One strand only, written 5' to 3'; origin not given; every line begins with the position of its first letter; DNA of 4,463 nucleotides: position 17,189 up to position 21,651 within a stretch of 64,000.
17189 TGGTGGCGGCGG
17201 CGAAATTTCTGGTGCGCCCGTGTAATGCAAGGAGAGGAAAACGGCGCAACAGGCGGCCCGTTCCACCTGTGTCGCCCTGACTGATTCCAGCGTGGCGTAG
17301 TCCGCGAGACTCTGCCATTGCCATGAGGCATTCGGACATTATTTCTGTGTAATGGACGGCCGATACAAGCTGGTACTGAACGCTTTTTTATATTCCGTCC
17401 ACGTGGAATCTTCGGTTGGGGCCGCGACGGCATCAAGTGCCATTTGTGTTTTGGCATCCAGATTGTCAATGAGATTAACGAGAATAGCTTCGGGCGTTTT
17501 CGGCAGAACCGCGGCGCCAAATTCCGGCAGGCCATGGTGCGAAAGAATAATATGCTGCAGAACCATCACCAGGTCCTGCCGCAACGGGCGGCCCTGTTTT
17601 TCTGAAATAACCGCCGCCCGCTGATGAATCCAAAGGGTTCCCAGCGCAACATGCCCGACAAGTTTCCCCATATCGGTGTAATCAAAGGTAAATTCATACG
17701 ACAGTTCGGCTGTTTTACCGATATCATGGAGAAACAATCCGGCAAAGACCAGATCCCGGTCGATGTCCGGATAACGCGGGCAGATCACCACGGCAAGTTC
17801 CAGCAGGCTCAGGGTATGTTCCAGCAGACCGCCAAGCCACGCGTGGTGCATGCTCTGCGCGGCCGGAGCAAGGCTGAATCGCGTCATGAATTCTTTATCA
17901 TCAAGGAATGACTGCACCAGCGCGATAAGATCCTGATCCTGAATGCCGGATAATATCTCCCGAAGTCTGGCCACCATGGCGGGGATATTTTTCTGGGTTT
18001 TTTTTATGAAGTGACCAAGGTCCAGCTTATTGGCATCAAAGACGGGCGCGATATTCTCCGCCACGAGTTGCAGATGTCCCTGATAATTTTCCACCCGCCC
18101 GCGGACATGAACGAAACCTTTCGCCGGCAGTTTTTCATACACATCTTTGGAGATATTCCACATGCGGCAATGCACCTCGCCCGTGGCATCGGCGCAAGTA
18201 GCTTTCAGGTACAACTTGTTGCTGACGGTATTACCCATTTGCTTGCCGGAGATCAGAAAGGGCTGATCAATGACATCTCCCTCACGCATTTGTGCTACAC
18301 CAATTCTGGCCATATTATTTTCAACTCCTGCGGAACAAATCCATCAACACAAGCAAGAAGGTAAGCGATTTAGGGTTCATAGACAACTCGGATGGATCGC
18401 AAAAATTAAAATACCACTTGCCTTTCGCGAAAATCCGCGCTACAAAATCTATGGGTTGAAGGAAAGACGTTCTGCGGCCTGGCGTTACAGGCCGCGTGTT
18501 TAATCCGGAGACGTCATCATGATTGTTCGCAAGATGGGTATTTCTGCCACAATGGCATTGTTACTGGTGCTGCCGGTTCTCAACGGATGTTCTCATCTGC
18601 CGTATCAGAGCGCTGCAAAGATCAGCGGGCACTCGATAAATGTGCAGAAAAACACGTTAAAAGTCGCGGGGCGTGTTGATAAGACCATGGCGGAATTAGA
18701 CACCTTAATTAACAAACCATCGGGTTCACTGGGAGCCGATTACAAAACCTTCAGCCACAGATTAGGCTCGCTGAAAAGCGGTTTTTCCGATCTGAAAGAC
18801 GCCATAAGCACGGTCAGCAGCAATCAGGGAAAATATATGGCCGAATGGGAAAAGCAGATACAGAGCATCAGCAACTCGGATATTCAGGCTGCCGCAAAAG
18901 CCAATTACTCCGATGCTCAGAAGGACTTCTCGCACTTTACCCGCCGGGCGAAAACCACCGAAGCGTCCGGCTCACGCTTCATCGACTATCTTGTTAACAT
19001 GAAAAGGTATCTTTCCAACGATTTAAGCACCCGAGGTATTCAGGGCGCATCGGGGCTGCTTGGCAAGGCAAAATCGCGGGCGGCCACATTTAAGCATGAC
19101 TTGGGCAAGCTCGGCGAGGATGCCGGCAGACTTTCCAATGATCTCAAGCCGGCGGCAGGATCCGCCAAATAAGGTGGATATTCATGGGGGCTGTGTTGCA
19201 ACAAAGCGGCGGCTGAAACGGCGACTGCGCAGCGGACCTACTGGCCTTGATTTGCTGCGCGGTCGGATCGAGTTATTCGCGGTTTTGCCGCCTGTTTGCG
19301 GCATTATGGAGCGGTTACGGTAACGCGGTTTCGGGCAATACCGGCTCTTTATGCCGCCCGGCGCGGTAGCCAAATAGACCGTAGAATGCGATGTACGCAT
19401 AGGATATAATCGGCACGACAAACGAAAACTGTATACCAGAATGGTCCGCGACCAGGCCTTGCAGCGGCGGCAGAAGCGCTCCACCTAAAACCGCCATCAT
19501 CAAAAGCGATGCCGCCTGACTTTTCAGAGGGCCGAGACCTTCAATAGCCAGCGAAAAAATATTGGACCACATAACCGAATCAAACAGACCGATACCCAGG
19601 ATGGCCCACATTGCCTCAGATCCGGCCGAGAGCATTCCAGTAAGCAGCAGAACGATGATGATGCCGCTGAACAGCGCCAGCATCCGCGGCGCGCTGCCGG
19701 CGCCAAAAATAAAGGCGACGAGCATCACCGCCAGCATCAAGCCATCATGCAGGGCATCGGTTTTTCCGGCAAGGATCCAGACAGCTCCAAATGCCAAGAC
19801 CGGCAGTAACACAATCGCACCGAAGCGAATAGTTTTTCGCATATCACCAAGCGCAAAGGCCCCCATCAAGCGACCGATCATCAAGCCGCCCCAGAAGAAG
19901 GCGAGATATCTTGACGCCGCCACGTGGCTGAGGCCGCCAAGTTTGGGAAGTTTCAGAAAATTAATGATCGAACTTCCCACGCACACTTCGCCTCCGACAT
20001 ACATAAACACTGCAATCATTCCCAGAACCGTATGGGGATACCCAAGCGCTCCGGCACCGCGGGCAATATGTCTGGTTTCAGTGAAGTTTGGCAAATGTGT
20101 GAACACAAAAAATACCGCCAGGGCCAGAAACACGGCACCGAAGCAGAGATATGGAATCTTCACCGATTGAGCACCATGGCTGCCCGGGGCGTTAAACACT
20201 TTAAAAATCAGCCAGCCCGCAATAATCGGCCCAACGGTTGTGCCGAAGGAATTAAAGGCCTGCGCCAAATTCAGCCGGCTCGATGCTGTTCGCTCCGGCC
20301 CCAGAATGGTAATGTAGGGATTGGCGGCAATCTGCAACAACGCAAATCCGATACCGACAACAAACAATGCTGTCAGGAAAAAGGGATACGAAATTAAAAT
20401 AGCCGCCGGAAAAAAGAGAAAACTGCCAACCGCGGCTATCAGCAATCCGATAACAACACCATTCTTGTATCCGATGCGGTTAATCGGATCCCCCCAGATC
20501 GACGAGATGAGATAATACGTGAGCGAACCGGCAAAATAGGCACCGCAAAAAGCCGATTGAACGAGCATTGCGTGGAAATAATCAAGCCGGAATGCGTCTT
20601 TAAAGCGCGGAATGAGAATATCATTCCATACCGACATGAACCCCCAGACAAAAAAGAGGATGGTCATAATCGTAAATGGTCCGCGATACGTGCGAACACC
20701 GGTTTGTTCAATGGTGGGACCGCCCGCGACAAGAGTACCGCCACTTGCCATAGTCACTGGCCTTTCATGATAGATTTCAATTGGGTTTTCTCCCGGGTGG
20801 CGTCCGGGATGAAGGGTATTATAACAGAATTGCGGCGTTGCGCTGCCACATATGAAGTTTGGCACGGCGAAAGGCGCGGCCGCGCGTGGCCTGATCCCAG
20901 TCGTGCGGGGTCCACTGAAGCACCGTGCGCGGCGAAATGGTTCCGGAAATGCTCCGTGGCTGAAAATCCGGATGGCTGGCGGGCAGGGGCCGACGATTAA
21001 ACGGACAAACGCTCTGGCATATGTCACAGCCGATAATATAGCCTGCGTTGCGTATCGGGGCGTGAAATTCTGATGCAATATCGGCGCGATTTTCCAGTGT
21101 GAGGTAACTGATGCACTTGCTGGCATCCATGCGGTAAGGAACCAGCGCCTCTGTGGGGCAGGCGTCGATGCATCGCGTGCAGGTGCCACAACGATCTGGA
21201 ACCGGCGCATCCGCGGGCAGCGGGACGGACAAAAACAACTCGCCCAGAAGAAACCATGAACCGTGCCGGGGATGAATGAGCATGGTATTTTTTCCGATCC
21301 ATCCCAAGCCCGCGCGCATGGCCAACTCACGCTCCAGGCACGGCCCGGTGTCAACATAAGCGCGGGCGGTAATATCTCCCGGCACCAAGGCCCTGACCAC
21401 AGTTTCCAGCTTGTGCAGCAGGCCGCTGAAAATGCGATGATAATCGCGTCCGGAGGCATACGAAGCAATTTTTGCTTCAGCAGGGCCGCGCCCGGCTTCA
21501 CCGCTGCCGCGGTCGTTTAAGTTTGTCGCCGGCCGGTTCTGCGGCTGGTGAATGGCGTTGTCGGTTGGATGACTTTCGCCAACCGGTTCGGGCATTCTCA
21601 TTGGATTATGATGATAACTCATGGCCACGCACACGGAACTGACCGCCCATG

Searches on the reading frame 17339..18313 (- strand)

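Call 51: search_protein_families(library=pfam, proteins=[window:17339-18313:-], max_evalue=0.000001)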
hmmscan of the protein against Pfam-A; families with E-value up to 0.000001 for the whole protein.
window:17339-18313:- (324 aa): 1 family
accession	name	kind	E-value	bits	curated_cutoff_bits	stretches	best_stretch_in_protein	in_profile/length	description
PF01966.28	HD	-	1.4e-12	48.3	22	1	164-287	2-115/116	HD domain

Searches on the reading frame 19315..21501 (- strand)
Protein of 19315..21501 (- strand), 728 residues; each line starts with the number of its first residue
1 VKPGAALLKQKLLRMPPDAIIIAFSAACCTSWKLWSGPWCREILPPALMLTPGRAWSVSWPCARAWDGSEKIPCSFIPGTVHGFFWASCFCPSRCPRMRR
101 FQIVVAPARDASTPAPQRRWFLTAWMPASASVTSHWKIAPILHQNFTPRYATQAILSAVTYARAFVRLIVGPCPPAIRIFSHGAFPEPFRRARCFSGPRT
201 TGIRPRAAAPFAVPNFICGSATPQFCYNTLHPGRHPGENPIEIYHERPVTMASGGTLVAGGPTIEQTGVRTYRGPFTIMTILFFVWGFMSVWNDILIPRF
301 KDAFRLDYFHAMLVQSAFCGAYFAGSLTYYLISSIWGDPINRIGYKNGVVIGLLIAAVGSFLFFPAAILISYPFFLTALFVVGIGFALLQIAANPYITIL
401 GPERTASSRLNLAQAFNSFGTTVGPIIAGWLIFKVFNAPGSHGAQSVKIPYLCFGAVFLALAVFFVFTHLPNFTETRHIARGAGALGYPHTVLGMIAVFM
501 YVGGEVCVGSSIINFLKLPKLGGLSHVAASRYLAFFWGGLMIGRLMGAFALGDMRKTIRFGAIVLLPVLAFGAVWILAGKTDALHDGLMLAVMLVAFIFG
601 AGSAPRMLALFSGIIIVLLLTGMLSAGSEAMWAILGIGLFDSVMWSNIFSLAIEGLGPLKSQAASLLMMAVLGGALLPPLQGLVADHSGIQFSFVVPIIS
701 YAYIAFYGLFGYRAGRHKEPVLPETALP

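Call 51: search_protein_families(library=pfam, proteins=[window:19315-21501:-], max_evalue=0.000001)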
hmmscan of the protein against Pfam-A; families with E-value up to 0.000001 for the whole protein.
window:19315-21501:- (728 aa): 1 family
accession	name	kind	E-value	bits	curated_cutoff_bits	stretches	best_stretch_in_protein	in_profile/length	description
PF07690.21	MFS_1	-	4.8e-10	39.3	33.4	1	287-603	9-308/347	Major Facilitator Superfamily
